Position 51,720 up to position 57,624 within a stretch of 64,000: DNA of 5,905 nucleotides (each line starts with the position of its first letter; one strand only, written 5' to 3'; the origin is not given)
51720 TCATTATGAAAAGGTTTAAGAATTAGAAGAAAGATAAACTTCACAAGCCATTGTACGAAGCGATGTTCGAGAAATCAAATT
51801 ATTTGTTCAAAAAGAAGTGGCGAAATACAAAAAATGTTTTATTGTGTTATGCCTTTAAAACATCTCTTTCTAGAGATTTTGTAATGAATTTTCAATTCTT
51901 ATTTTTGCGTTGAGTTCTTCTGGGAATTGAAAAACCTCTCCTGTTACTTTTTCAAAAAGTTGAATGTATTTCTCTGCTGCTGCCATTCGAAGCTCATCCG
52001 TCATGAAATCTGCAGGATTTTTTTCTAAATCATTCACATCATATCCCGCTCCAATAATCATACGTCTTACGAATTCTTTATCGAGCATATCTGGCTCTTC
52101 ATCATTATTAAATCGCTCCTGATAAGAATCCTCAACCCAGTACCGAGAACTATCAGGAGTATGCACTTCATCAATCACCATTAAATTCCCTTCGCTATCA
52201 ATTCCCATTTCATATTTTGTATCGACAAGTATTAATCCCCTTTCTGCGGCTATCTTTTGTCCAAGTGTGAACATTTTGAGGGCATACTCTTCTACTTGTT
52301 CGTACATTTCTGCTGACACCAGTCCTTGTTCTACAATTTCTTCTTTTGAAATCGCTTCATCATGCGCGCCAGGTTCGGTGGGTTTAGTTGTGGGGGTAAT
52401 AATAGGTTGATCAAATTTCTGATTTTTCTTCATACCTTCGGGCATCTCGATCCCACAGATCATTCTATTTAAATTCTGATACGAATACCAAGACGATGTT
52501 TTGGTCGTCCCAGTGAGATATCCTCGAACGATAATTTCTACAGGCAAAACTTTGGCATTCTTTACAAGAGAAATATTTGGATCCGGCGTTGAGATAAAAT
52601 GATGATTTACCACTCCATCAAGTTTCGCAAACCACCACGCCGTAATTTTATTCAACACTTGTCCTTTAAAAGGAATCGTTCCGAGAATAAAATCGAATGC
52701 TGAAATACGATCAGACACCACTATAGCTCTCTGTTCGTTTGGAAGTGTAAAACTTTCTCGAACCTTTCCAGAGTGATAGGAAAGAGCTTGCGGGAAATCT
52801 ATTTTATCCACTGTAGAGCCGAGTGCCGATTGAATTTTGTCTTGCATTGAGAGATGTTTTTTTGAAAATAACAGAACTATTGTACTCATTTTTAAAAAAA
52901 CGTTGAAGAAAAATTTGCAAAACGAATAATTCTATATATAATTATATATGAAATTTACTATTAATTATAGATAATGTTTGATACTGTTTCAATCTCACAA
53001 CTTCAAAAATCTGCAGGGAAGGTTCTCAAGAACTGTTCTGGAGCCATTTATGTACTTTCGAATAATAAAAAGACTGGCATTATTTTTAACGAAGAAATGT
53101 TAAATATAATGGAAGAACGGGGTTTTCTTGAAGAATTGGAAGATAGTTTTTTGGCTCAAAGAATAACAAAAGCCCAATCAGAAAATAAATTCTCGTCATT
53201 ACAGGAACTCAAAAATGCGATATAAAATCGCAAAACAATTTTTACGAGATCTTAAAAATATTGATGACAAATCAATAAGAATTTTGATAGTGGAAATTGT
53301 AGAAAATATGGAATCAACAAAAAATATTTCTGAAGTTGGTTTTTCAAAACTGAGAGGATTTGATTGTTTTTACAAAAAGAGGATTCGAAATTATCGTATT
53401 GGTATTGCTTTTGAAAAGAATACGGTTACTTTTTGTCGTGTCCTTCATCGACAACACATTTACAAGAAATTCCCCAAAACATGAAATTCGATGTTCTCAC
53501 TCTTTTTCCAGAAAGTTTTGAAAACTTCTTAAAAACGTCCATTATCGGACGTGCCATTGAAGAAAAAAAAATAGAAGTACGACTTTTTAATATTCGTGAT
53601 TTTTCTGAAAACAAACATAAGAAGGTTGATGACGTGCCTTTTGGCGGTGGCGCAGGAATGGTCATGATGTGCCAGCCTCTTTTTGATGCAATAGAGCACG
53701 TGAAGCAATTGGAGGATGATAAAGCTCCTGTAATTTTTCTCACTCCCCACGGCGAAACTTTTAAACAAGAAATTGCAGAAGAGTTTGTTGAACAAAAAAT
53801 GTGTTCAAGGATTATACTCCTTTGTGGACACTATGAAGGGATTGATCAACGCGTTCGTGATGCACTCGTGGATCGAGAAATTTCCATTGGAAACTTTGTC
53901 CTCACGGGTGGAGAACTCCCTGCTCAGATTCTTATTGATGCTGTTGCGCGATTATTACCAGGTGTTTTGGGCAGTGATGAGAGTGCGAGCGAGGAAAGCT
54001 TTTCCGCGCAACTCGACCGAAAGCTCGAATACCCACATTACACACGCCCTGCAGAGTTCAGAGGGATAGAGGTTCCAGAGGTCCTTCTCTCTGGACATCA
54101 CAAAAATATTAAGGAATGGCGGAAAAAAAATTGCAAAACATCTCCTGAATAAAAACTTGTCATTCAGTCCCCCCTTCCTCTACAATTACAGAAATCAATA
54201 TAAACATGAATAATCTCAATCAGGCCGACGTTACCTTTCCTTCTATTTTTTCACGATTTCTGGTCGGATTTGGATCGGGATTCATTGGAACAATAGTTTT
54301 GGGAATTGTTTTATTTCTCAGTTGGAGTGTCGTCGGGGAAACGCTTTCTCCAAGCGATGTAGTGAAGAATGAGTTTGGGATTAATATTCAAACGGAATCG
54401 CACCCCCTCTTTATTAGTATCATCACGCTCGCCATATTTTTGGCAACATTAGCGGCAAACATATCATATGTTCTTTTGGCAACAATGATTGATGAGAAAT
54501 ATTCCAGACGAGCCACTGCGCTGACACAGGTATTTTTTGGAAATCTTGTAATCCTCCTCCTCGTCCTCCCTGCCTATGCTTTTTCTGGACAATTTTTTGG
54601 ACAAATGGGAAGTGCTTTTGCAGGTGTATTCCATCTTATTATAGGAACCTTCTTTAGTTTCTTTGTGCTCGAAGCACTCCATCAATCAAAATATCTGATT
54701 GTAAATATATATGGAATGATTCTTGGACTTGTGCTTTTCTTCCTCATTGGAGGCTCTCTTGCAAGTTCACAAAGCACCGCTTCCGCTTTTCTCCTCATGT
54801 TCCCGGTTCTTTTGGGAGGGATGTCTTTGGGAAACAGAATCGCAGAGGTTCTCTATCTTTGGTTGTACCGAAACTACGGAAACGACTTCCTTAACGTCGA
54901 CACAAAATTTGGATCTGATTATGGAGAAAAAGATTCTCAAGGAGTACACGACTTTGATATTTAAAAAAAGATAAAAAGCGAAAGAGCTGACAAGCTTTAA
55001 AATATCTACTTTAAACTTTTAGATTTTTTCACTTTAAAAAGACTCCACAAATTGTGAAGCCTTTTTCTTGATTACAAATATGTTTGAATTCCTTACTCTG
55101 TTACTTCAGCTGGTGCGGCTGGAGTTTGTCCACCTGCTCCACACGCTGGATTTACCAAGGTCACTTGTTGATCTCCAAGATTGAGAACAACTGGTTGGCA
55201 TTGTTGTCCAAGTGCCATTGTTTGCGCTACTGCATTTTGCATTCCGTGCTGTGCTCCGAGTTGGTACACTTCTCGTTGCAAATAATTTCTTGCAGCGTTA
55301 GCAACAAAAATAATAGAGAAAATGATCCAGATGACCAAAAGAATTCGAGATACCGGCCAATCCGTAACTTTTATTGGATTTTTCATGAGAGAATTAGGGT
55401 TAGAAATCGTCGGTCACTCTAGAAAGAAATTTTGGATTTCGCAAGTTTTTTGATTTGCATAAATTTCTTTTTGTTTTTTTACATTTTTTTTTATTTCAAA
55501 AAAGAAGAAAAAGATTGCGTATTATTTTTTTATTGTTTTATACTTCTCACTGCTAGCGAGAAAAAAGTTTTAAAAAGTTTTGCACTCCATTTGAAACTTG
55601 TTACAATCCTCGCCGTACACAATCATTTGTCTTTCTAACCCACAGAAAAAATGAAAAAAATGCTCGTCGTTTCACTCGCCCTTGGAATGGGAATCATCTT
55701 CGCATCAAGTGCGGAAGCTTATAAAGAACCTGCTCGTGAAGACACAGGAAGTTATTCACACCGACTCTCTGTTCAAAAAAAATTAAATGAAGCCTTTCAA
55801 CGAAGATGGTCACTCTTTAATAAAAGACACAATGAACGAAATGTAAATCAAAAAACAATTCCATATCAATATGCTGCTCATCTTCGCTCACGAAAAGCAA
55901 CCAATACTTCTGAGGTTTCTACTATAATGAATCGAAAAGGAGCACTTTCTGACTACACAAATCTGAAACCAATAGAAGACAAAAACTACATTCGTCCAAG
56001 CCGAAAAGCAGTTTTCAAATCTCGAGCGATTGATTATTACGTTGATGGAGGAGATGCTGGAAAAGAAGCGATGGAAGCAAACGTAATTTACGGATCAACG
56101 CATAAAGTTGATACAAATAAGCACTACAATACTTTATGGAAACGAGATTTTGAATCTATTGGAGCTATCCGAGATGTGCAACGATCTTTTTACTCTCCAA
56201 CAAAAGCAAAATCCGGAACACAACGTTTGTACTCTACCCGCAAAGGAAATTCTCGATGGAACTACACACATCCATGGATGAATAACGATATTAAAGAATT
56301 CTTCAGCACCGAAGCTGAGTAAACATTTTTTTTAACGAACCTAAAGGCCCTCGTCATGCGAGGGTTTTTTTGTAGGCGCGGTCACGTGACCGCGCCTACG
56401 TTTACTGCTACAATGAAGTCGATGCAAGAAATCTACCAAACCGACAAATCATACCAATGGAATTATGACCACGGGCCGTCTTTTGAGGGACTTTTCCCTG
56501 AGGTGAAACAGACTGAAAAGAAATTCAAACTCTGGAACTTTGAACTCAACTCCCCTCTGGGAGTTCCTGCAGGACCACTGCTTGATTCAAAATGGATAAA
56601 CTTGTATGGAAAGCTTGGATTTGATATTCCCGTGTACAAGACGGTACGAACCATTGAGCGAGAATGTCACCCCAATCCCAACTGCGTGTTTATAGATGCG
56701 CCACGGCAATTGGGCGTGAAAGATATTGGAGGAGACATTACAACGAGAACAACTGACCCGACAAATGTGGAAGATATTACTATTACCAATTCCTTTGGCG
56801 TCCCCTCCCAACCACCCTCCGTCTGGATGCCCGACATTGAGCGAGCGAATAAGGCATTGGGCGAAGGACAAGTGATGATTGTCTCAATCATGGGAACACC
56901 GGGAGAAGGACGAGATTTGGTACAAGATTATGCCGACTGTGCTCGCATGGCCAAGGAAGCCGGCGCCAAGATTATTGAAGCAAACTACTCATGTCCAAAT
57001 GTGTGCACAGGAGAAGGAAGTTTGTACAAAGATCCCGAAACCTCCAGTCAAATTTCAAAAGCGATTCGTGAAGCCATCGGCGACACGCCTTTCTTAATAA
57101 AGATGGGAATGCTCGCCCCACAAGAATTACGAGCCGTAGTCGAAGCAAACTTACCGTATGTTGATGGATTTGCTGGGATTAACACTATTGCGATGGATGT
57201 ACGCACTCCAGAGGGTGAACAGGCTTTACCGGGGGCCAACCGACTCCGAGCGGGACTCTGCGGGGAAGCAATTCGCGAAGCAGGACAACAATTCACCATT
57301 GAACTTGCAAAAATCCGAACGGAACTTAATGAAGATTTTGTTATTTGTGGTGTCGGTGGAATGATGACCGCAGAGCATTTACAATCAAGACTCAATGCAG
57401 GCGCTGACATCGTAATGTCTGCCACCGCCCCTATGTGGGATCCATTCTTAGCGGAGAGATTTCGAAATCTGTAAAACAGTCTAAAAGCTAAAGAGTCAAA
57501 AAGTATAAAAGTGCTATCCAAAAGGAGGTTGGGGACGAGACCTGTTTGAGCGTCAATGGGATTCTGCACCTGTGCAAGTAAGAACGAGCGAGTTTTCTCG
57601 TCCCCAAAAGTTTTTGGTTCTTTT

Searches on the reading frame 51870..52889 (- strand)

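Call 26: search_protein_families(library=pfam, proteins=[window:51870-52889:-], max_evalue=0.001)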
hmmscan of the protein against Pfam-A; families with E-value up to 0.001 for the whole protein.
window:51870-52889:- (339 aa): 1 family
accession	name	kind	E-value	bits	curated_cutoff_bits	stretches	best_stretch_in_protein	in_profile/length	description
PF01259.24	SAICAR_synt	-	4.6e-67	226.6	20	1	38-280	2-221/233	SAICAR synthetase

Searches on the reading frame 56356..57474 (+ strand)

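Call 26: search_protein_families(library=pfam, proteins=[window:56356-57474:+], max_evalue=0.001)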
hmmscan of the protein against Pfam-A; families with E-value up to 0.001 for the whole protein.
window:56356-57474:+ (372 aa): 2 families
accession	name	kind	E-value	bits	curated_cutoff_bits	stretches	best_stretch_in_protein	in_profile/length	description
PF01180.27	DHO_dh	-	2.7e-19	69.9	27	1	57-360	4-273/291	Dihydroorotate dehydrogenase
PF01207.24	Dus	-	7.1e-05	22.5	20.4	1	190-367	66-225/311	Dihydrouridine synthase (Dus)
